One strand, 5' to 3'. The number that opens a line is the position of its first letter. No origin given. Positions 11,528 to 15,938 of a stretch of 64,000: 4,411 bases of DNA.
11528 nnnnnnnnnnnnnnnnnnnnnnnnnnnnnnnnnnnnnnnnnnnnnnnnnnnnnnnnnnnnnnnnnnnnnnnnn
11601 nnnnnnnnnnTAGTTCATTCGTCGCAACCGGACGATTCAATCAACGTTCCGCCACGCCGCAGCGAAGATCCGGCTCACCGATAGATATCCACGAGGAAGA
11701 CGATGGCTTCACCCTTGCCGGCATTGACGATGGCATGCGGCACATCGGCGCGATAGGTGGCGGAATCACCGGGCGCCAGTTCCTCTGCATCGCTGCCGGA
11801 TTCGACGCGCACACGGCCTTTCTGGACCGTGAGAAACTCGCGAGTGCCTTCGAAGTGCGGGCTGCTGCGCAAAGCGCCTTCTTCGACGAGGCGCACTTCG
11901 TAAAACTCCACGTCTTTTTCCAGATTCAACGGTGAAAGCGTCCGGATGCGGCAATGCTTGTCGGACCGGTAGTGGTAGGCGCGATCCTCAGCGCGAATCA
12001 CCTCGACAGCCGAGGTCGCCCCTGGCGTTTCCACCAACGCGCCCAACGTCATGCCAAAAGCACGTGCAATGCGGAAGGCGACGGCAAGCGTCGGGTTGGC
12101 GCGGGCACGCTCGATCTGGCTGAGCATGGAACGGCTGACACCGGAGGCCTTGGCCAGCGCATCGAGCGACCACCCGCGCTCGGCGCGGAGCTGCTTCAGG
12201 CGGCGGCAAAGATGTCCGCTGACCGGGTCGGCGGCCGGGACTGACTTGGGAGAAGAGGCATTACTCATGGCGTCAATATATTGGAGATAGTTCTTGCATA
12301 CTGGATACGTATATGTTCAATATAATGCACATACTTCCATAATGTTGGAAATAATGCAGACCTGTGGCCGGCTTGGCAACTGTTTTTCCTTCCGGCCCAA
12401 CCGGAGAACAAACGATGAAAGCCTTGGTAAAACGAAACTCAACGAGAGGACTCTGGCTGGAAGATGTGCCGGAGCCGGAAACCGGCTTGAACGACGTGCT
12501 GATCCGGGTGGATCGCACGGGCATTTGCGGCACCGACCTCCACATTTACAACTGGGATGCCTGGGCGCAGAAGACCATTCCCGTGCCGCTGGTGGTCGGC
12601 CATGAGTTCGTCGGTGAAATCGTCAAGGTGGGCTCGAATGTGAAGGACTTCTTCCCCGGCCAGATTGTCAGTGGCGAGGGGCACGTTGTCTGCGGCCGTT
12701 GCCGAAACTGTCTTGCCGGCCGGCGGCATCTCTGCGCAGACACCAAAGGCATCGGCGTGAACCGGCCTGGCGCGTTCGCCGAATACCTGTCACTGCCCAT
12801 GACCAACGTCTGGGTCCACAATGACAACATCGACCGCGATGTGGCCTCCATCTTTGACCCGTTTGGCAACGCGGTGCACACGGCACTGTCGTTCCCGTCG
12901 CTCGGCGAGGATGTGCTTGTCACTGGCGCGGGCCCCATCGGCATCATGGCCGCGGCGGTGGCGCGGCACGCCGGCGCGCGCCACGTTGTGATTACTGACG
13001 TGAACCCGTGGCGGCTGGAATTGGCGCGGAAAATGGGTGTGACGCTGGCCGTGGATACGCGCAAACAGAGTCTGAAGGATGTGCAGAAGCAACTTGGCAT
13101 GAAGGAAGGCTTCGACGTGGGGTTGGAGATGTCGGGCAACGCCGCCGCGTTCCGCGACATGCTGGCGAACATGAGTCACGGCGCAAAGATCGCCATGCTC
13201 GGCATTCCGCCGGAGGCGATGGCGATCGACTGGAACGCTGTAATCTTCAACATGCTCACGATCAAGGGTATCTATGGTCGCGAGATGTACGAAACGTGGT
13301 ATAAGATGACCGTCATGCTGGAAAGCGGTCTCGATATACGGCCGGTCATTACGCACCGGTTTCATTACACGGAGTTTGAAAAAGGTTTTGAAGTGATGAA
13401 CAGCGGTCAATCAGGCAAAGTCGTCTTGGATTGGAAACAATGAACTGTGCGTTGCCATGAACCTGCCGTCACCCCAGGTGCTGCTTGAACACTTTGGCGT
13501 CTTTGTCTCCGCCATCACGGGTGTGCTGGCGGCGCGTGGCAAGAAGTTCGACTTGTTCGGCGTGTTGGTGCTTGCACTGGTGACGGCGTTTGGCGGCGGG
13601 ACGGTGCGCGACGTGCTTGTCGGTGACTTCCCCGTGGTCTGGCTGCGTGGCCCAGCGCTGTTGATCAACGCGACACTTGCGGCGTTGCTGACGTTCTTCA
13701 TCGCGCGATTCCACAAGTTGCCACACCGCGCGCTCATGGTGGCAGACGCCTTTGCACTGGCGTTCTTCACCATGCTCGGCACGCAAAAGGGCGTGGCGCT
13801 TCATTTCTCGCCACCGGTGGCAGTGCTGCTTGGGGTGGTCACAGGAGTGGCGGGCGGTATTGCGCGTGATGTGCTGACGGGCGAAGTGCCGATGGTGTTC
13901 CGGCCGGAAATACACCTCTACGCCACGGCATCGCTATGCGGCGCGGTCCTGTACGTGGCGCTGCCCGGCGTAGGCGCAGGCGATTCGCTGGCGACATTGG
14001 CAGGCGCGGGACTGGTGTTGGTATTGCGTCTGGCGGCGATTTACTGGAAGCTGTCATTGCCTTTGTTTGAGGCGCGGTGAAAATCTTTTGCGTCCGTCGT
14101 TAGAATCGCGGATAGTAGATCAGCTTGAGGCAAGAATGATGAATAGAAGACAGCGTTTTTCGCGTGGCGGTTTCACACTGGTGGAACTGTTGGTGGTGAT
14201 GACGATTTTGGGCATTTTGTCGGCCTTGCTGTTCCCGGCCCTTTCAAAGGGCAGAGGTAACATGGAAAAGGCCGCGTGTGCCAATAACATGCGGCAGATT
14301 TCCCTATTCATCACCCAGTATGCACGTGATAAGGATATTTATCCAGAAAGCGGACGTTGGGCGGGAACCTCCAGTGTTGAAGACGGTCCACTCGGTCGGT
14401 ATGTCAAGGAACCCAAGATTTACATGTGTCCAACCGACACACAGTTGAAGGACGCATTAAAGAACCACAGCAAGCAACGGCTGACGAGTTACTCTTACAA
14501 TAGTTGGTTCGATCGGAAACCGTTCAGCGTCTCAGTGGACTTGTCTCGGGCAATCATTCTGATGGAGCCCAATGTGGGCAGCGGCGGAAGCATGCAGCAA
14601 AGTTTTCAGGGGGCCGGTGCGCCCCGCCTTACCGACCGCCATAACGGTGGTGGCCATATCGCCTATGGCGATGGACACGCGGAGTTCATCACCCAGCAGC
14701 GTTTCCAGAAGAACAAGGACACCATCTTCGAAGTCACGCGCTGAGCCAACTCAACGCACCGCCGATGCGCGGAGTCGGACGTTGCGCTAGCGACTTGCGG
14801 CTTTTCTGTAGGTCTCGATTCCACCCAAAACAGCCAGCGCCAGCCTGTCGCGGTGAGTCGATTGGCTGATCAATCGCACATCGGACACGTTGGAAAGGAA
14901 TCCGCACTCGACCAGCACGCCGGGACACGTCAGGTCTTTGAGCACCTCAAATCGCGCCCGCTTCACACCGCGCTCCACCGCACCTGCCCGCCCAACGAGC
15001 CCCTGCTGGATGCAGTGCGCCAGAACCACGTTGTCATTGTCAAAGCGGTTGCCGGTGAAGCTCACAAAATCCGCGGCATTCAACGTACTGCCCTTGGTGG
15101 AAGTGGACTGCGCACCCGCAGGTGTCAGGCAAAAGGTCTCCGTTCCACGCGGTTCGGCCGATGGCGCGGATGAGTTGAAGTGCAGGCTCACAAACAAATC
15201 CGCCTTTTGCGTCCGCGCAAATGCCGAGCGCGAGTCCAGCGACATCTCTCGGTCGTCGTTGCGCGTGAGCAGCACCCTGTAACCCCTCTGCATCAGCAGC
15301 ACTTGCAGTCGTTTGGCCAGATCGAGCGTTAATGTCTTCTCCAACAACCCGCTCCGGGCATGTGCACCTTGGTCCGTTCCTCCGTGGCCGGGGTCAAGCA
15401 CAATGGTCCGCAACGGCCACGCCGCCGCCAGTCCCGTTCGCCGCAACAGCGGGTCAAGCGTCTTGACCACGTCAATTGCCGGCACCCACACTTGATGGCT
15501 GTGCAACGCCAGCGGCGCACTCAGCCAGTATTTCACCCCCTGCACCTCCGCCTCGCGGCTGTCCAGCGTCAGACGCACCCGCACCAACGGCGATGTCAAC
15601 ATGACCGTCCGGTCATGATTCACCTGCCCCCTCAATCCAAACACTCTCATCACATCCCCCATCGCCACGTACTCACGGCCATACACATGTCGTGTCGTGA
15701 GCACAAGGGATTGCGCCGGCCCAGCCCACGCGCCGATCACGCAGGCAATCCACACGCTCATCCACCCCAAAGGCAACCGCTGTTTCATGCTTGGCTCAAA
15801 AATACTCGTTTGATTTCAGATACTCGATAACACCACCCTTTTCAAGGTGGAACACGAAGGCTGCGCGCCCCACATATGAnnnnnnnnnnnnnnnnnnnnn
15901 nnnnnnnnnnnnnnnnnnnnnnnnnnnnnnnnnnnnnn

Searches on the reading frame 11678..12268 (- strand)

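Call 100: search_protein_families(library=pfam, proteins=[window:11678-12268:-], max_evalue=0.001)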
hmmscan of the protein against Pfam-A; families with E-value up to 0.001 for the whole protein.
window:11678-12268:- (197 aa): 6 families
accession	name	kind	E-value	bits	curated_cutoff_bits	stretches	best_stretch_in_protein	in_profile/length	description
PF01381.28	HTH_3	-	1.7e-16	60.4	23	1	24-76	1-53/55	Helix-turn-helix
PF13560.12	HTH_31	-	1.3e-13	51.5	27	1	20-79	2-61/64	Helix-turn-helix domain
PF07883.17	Cupin_2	-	1.3e-10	41.3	27.2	1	128-193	5-69/70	Cupin domain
PF12844.13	HTH_19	-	4.7e-08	33.3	30.2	1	22-80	2-60/64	Helix-turn-helix domain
PF13443.12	HTH_26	-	5.5e-07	30.2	22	1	23-81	1-60/63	Cro/C1-type HTH DNA-binding domain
PF13413.12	HTH_25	-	0.00075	19.7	24.6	0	23-56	1-34/62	Helix-turn-helix domain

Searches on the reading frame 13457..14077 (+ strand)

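Call 100: search_protein_families(library=pfam, proteins=[window:13457-14077:+], max_evalue=0.001)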
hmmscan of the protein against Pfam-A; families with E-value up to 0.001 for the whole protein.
window:13457-14077:+ (207 aa): 1 family
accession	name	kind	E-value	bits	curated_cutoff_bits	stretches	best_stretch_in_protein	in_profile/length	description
PF03458.18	Gly_transporter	-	5.2e-40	135.6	23.5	2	9-83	2-77/78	Glycine transporter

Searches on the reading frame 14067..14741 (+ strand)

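Call 100: search_protein_families(library=pfam, proteins=[window:14067-14741:+], max_evalue=0.001)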
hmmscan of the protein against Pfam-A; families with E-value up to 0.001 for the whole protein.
window:14067-14741:+ (225 aa): 2 families
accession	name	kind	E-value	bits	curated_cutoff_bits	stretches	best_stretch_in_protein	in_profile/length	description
PF07963.17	N_methyl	-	4.2e-08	32.9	21.2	1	32-56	3-27/27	Prokaryotic N-terminal methylation motif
PF07596.16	SBP_bac_10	-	1.4e-06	29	23.3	0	68-103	9-44/268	Protein of unknown function (DUF1559)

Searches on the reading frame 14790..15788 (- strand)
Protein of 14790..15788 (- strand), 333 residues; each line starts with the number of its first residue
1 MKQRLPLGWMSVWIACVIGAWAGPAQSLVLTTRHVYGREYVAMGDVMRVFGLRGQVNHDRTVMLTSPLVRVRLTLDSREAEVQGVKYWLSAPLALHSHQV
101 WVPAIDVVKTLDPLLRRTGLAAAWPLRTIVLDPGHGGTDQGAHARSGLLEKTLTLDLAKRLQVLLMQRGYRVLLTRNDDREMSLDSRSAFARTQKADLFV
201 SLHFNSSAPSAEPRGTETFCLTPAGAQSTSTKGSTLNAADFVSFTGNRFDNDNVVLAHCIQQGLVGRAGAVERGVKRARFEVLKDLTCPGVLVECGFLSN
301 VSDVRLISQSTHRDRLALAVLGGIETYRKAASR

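Call 100: search_protein_families(library=pfam, proteins=[window:14790-15788:-], max_evalue=0.001)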
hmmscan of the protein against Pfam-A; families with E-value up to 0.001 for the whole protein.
window:14790-15788:- (333 aa): 2 families
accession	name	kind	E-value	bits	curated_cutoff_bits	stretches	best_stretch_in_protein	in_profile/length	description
PF01520.23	Amidase_3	-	3.6e-46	157.8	27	1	129-325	1-173/174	N-acetylmuramoyl-L-alanine amidase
PF07833.16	Cu_amine_oxidN1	-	0.00035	20.9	24.2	1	37-108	18-90/108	Copper amine oxidase N-terminal domain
